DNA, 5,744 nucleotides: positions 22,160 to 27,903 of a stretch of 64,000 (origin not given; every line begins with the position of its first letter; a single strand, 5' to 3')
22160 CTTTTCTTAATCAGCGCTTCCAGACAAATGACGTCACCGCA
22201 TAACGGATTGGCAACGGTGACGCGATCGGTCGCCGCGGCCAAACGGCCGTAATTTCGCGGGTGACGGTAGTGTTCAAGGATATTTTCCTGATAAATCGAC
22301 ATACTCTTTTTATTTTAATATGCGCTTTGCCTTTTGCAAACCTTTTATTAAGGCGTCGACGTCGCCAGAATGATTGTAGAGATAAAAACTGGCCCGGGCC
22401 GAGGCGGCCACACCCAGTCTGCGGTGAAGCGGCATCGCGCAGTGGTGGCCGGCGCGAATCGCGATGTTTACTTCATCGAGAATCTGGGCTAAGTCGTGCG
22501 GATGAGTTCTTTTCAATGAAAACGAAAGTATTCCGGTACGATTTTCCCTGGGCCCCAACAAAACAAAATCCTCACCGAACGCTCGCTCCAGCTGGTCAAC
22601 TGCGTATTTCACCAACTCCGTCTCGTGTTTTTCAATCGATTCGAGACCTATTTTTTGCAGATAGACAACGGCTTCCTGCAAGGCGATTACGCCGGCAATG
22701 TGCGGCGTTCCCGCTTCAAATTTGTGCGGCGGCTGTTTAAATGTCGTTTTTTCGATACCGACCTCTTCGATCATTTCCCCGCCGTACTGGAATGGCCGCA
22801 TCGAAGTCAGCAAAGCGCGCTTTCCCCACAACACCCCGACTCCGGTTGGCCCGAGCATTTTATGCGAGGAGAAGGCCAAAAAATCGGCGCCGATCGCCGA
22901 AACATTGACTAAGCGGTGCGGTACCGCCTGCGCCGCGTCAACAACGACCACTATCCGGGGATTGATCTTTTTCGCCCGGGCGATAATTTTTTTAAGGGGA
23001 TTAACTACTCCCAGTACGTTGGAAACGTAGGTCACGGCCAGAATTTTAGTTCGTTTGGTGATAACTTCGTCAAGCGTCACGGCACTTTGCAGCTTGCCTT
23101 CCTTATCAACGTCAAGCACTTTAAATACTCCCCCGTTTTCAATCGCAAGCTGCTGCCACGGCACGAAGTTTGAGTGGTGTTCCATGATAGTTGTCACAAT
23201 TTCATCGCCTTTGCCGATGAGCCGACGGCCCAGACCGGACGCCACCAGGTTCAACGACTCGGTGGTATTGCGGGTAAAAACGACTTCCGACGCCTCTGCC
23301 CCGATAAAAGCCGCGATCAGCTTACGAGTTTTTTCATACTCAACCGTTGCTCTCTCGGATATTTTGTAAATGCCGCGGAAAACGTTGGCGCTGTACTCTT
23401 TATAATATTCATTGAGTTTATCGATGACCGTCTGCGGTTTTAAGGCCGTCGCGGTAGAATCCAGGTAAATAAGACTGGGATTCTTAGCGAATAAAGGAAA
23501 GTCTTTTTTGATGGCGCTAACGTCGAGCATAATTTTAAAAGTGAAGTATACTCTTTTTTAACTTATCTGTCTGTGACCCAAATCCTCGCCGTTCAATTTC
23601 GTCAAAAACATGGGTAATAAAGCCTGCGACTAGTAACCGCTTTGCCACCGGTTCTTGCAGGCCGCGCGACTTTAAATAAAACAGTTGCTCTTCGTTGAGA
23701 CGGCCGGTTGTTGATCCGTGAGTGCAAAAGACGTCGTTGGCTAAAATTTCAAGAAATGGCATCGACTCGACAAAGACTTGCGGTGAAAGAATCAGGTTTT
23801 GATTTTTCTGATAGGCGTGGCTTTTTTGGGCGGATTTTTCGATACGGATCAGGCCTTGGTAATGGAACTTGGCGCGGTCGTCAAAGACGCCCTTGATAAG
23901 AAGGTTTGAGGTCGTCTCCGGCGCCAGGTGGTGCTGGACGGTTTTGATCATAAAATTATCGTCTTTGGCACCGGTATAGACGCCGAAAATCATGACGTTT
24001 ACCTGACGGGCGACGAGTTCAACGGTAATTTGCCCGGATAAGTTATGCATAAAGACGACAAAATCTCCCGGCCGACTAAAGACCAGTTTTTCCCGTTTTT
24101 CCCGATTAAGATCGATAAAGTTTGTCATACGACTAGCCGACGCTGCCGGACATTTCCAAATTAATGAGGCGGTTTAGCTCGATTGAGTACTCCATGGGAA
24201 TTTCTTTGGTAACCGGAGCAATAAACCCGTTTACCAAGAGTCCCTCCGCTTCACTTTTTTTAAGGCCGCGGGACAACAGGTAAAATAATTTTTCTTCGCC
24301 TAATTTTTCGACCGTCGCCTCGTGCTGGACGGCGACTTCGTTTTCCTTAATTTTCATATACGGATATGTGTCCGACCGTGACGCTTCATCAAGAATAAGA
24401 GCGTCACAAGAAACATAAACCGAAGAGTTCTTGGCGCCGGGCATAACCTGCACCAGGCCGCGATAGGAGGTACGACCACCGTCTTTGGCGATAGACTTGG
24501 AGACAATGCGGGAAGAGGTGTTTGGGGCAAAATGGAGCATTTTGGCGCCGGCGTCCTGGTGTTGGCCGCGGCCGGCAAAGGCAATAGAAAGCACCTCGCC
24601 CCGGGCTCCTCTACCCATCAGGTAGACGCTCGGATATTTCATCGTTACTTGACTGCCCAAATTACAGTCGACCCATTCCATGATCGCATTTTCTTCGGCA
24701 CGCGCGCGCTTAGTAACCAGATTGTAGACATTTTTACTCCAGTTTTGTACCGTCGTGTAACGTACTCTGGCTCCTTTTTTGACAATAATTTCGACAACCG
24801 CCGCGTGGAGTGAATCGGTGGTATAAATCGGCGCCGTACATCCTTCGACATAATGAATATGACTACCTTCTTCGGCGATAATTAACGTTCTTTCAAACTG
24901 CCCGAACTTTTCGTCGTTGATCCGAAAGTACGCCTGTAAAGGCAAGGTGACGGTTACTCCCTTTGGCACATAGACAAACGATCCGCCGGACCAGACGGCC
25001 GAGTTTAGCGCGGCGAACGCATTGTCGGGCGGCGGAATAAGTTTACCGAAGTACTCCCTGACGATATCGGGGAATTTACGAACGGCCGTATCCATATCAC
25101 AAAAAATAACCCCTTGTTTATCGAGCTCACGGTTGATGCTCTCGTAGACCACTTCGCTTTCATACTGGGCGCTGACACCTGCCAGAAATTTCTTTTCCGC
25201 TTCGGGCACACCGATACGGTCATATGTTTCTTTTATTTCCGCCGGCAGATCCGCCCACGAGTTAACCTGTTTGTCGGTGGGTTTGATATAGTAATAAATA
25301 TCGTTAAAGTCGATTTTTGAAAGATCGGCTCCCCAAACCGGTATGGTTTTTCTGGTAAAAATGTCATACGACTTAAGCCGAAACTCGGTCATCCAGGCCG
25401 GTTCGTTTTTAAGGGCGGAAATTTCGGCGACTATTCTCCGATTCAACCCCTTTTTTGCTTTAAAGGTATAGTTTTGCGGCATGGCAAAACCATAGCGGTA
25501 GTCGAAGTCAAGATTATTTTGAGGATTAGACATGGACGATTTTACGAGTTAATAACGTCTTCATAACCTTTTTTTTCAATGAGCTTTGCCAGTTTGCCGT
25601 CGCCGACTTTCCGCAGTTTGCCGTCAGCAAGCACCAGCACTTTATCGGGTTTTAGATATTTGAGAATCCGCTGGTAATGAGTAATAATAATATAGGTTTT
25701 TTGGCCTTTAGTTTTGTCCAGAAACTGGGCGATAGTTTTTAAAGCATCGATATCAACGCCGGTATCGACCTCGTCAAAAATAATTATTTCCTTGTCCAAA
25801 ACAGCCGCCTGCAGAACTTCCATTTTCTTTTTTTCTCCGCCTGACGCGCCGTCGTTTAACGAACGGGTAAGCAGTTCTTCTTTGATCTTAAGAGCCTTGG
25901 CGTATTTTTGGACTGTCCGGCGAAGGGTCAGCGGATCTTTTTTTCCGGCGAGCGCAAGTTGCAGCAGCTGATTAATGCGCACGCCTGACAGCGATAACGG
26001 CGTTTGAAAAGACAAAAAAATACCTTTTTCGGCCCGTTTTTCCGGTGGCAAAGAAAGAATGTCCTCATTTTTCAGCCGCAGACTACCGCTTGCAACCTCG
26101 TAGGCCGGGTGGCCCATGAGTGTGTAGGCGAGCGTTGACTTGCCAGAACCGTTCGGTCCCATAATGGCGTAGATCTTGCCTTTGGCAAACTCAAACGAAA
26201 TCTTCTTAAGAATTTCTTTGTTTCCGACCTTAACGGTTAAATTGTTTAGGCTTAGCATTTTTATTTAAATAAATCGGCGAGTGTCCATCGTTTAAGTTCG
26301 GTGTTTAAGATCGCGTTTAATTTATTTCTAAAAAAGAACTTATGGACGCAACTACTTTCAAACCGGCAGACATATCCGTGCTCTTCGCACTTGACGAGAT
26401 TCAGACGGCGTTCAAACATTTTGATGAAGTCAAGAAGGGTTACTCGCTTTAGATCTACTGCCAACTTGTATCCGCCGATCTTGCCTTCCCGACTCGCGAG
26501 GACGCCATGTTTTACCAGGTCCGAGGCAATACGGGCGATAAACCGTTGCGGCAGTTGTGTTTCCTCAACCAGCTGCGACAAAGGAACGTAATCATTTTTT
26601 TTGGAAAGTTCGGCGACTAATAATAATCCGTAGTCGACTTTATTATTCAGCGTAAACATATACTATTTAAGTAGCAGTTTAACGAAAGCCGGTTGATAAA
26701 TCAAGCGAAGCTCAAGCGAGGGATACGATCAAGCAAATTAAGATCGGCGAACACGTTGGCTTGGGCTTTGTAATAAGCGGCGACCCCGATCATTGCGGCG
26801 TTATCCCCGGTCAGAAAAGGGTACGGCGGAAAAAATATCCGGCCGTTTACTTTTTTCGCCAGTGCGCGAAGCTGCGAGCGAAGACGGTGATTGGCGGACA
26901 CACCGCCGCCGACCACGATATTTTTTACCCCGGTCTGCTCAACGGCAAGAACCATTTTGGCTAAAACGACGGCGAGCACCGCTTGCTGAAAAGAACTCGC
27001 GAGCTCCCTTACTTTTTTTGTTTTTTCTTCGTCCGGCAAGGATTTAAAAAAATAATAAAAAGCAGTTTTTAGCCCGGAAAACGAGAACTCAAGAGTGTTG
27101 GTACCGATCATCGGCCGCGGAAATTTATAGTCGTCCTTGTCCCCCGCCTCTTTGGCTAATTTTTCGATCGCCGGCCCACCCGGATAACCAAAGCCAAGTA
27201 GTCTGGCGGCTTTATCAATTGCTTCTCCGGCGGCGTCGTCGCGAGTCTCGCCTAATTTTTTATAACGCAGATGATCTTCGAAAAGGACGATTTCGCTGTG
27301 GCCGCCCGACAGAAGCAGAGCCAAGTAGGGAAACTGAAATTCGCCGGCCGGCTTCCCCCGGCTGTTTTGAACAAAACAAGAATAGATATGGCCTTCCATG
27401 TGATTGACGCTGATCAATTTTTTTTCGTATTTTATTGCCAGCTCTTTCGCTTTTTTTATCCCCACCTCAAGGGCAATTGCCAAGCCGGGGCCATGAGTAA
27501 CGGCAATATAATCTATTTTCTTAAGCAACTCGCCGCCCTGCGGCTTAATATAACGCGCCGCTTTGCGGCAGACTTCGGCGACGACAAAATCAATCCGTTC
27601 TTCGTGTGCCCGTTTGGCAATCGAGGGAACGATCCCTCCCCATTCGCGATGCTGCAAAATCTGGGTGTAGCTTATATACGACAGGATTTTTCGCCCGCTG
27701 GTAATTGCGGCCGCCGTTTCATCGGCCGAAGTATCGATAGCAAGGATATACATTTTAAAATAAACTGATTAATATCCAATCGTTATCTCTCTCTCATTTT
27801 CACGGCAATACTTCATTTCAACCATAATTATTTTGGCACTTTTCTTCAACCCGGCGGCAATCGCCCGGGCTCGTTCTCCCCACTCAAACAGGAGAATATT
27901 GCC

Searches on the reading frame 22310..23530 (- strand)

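Call 68: search_protein_families(library=pfam, proteins=[window:22310-23530:-], max_evalue=0.0001)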
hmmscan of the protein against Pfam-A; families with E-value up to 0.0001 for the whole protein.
window:22310-23530:- (406 aa): 2 families
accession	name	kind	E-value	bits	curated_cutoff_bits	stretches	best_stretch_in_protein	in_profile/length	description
PF00266.25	Aminotran_5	-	6.1e-140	466.8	21.5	1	21-394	1-371/371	Aminotransferase class-V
PF01041.23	DegT_DnrJ_EryC1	-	4e-08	33.3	19.8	1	70-220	31-168/360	DegT/DnrJ/EryC1/StrS aminotransferase family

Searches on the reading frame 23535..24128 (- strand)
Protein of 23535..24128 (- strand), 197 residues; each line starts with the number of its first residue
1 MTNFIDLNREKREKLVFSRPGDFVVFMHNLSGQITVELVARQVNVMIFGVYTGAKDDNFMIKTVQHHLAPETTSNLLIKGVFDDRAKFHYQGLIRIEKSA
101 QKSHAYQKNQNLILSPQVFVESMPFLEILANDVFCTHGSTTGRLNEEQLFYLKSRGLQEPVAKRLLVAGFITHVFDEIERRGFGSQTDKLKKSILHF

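Call 68: search_protein_families(library=pfam, proteins=[window:23535-24128:-], max_evalue=0.0001)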
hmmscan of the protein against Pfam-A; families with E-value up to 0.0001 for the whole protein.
window:23535-24128:- (197 aa): 1 family
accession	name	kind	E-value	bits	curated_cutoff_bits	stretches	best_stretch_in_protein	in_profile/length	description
PF01458.23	SUFBD_core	-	3.8e-45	154.6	27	1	33-170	95-232/232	SUF system FeS cluster assembly, SufBD core domain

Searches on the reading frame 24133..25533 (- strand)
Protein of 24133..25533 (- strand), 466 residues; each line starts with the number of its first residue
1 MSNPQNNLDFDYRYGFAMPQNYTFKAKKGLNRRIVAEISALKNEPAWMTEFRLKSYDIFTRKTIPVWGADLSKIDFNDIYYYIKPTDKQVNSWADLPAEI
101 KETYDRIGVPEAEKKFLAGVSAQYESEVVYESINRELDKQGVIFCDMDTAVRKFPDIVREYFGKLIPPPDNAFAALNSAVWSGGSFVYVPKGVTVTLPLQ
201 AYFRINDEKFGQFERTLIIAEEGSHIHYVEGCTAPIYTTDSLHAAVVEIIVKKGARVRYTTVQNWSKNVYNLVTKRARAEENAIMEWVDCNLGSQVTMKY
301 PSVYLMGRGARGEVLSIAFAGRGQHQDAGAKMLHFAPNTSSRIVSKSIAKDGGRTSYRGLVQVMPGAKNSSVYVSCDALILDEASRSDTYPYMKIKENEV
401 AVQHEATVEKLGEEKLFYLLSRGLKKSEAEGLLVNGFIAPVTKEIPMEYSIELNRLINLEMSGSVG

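Call 68: search_protein_families(library=pfam, proteins=[window:24133-25533:-], max_evalue=0.0001)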
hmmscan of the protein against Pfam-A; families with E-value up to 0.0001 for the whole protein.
window:24133-25533:- (466 aa): 2 families
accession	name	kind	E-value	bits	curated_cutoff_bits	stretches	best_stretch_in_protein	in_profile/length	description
PF01458.23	SUFBD_core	-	1.8e-87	293.1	27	1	203-437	1-232/232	SUF system FeS cluster assembly, SufBD core domain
PF19295.5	SufBD_N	-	6.3e-12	45.9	23.5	1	109-200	84-171/172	SufBD protein N-terminal region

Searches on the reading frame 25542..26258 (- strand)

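Call 68: search_protein_families(library=pfam, proteins=[window:25542-26258:-], max_evalue=0.0001)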
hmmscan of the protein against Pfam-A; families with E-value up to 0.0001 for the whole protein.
window:25542-26258:- (238 aa): 3 families
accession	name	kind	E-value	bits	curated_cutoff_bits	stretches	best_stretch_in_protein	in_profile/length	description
PF00005.33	ABC_tran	-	5.1e-20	72.9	25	1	17-163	1-134/137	ABC transporter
PF02463.25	SMC_N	-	3.9e-09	36.7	40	0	139-201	138-204/220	RecF/RecN/SMC N terminal domain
PF13304.12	AAA_21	-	6e-08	33.5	27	0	153-193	255-296/304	AAA domain, putative AbiEii toxin, Type IV TA system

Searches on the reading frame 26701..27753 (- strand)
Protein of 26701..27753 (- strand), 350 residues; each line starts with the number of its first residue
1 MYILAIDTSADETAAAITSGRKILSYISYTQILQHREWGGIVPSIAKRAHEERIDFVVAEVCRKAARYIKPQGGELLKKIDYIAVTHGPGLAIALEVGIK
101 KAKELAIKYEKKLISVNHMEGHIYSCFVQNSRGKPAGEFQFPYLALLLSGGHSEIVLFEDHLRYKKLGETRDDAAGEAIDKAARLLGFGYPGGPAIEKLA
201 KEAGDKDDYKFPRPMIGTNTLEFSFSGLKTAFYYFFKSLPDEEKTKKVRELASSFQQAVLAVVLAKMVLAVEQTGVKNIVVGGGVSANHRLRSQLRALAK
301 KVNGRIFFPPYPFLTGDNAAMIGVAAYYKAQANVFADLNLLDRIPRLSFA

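Call 68: search_protein_families(library=pfam, proteins=[window:26701-27753:-], max_evalue=0.0001)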
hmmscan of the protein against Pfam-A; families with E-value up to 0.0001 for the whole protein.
window:26701-27753:- (350 aa): 3 families
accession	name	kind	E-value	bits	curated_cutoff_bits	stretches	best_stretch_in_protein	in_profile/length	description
PF00814.31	TsaD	-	1.8e-77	261.1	24.8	1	22-323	1-263/264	tRNA N6-adenosine threonylcarbamoyltransferase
PF22521.2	HypF_C_2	-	1.2e-07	32.2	27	1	197-308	124-226/241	Carbamoyltransferase, Kae1-like Domain, second subdomain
PF02543.21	Carbam_trans_N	-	1e-05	25.6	24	0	111-325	178-345/346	Carbamoyltransferase N-terminus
